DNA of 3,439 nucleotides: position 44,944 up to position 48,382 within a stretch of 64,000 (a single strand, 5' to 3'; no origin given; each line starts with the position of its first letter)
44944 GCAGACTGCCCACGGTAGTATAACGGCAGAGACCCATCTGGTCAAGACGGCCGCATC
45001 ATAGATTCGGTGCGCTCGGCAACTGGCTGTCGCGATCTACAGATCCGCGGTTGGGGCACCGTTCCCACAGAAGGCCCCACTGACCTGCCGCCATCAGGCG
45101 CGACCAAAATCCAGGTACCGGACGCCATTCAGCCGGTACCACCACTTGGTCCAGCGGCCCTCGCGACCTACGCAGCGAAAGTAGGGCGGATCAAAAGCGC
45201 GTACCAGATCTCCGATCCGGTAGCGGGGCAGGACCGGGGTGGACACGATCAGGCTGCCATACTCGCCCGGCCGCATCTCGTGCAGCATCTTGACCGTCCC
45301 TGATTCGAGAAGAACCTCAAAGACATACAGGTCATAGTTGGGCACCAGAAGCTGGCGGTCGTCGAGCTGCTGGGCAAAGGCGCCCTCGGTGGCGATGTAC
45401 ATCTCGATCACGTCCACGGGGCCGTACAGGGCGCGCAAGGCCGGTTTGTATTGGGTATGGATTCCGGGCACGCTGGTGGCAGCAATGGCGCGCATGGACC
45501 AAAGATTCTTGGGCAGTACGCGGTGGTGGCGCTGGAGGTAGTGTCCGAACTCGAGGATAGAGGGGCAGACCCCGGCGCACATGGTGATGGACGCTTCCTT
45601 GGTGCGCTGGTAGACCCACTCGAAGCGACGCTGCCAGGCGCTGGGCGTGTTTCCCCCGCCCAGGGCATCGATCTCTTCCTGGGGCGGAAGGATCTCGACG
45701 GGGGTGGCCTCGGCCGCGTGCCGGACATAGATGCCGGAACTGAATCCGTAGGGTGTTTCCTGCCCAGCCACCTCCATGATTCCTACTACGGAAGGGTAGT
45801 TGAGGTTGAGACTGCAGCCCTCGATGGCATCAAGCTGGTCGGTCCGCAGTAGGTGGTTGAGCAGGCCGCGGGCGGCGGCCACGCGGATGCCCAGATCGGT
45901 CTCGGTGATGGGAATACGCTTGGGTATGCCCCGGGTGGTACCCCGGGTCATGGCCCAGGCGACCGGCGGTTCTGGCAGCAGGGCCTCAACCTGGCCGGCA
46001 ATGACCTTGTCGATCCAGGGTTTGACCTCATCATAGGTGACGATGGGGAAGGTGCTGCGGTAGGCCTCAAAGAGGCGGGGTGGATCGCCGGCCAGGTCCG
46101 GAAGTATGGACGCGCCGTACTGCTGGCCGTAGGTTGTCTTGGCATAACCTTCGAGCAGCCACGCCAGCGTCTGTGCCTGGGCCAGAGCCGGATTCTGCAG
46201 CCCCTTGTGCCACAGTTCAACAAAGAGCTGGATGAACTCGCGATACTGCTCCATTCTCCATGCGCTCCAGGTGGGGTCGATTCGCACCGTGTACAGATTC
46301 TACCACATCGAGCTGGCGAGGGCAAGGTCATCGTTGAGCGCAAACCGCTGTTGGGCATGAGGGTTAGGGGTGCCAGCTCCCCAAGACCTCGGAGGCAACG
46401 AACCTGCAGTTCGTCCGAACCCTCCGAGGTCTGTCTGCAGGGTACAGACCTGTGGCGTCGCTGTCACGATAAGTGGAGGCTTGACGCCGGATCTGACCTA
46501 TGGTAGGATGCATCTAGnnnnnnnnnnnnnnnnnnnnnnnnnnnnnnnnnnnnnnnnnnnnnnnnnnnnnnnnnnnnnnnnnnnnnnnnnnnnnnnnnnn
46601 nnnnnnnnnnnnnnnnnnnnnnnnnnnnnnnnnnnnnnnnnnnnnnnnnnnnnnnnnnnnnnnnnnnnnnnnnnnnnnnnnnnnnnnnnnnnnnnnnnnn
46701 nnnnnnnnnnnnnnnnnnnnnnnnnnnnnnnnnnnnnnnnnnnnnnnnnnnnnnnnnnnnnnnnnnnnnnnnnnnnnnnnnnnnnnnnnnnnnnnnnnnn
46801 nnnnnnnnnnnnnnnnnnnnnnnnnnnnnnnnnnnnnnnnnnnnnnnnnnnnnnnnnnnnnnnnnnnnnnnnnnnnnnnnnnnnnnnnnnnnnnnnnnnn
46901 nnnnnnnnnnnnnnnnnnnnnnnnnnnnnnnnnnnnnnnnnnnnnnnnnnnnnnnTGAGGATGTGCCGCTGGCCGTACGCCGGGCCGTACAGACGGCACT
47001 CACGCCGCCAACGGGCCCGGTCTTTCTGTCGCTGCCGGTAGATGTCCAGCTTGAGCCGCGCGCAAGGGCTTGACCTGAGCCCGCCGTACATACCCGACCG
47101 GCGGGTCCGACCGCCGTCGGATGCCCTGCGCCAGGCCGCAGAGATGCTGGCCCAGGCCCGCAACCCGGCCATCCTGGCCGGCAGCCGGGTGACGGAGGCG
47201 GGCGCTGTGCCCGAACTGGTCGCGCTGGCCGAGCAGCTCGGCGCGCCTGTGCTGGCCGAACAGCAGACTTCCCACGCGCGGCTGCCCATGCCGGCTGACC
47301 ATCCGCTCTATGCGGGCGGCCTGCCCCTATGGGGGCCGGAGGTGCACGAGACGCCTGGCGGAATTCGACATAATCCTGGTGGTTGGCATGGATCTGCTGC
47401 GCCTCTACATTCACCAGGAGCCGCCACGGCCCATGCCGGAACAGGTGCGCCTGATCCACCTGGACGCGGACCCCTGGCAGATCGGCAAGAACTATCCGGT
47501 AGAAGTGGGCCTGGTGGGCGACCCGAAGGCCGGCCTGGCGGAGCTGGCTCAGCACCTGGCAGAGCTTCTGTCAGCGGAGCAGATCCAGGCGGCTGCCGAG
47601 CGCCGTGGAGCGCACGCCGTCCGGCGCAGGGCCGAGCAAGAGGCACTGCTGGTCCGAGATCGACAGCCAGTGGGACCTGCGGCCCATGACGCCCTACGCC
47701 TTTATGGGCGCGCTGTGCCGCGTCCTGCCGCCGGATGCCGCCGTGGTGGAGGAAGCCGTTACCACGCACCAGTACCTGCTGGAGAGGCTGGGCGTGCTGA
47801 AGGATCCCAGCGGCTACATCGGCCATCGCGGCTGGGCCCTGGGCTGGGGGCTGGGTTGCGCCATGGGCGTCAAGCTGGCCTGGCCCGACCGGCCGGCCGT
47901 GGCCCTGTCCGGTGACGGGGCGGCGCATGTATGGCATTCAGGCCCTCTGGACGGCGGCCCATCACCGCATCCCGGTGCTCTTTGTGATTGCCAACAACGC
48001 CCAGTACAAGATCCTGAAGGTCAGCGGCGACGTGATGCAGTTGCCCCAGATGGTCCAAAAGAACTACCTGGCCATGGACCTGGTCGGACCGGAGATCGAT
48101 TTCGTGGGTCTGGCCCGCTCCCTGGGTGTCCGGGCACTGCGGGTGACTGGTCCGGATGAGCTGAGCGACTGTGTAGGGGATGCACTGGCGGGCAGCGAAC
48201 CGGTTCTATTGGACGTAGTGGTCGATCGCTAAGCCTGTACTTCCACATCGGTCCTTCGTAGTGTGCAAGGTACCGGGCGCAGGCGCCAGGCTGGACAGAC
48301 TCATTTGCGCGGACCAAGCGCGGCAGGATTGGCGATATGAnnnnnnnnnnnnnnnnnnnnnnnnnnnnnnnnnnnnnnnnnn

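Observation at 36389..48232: Uncharacterised metabolic gene cluster: B12-radical SAM, two DAO oxidoreductases, short TPP decarboxylase, CoA-transferase A/B, BKACE enzyme, truncated GH3 amido-synthetase and a second TPP enzyme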

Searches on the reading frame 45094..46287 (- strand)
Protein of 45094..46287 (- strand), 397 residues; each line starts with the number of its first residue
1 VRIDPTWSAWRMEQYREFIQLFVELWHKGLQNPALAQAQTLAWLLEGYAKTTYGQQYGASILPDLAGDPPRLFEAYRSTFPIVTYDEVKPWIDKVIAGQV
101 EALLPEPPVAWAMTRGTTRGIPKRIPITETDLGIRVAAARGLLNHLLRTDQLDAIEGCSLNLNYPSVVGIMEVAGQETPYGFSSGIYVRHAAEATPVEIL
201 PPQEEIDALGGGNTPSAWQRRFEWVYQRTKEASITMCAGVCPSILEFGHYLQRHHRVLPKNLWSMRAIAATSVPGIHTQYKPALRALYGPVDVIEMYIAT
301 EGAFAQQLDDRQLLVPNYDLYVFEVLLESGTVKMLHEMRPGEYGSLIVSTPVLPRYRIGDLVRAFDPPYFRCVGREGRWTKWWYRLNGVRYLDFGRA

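Call 4: search_protein_families(library=pfam, proteins=[window:45094-46287:-], max_evalue=0.01)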
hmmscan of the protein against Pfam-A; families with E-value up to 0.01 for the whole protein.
window:45094-46287:- (397 aa): 1 family
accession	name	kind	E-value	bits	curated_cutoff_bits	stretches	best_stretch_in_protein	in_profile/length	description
PF03321.19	GH3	-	2.1e-19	70.3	23.6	1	30-147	9-117/304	GH3 family N-terminal domain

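Call 6: search_protein_families(library=ncbifam, proteins=[window:45094-46287:-], max_evalue=0.001)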
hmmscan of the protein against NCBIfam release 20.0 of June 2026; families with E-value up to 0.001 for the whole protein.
window:45094-46287:- (397 aa): 1 family
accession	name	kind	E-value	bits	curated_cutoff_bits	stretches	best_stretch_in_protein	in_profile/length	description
NF052613.1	OlsH_GH3_orni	equivalog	5.3e-06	25.2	620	1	32-375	37-376/524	lyso-ornithine lipid synthetase OlsH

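Call 53: search_solved_structures(query=window:45094-46254:-, max_evalue=0.01)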
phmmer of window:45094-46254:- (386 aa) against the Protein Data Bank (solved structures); distinct sequences matched with E-value up to 0.01: 10.
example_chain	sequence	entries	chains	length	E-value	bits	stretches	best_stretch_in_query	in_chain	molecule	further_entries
6avh_A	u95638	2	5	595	4.5e-09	39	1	65-128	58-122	GH3.15 acyl acid amido synthetase | AtGH3.15 acyl acid amido synthetase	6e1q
5ech_A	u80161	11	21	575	8e-07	31.6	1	23-119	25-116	Jasmonic acid-amido synthetase JAR1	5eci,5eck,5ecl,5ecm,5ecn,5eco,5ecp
4epl_A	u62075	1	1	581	8.3e-07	31.5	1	23-119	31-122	Jasmonic acid-amido synthetase JAR1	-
7dk8_A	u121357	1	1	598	3.2e-05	26.3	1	55-122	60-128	Probable indole-3-acetic acid-amido synthetase GH3.8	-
5kod_A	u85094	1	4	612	7.2e-05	25.1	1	63-124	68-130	Indole-3-acetic acid-amido synthetase GH3.5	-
6oms_A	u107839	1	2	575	0.00034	22.9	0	63-116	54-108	4-substituted benzoates-glutamate ligase GH3.12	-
4epm_A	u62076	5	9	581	0.00035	22.9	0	63-116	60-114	4-substituted benzoates-glutamate ligase GH3.12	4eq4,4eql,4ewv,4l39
4b2g_A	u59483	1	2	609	0.00074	21.8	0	61-124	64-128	GH3-1 AUXIN CONJUGATING ENZYME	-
7vka_A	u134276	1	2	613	0.0028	19.9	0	63-124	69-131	Indole-3-acetic acid-amido synthetase GH3.6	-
9fwd_A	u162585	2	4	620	0.0028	19.9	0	63-124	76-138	Indole-3-acetic acid-amido synthetase GH3.6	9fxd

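Call 59: search_protein_families(library=ncbifam, proteins=[window:45097-46254:-], max_evalue=0.001)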
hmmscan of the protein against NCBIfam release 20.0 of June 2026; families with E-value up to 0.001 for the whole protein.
seq(386 aa): 1 family
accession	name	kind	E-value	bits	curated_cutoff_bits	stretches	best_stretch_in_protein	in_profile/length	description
NF052613.1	OlsH_GH3_orni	equivalog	4.9e-06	25.3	620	1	21-364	37-376/524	lyso-ornithine lipid synthetase OlsH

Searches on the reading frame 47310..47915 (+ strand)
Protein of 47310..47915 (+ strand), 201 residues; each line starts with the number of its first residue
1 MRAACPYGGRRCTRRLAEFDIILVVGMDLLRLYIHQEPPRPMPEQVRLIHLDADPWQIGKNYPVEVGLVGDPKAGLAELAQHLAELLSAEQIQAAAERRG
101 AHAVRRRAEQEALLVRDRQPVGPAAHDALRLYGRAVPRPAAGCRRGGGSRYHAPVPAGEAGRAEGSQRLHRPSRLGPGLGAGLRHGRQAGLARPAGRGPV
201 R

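Call 5: search_protein_families(library=pfam, proteins=[window:47310-47915:+], max_evalue=0.01)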
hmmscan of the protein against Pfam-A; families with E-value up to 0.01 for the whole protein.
window:47310-47915:+ (201 aa): 1 family
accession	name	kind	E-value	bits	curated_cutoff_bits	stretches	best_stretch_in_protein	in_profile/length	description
PF00205.28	TPP_enzyme_M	-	5.3e-12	46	30.4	1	12-79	71-137/137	Thiamine pyrophosphate enzyme, central domain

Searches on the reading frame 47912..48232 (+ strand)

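Call 5: search_protein_families(library=pfam, proteins=[window:47912-48232:+], max_evalue=0.01)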
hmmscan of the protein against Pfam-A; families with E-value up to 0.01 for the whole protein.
window:47912-48232:+ (106 aa): 1 family
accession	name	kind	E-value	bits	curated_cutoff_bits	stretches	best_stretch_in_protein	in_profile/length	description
PF02775.26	TPP_enzyme_C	-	7.8e-14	52.2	21.9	1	6-102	59-151/151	Thiamine pyrophosphate enzyme, C-terminal TPP binding domain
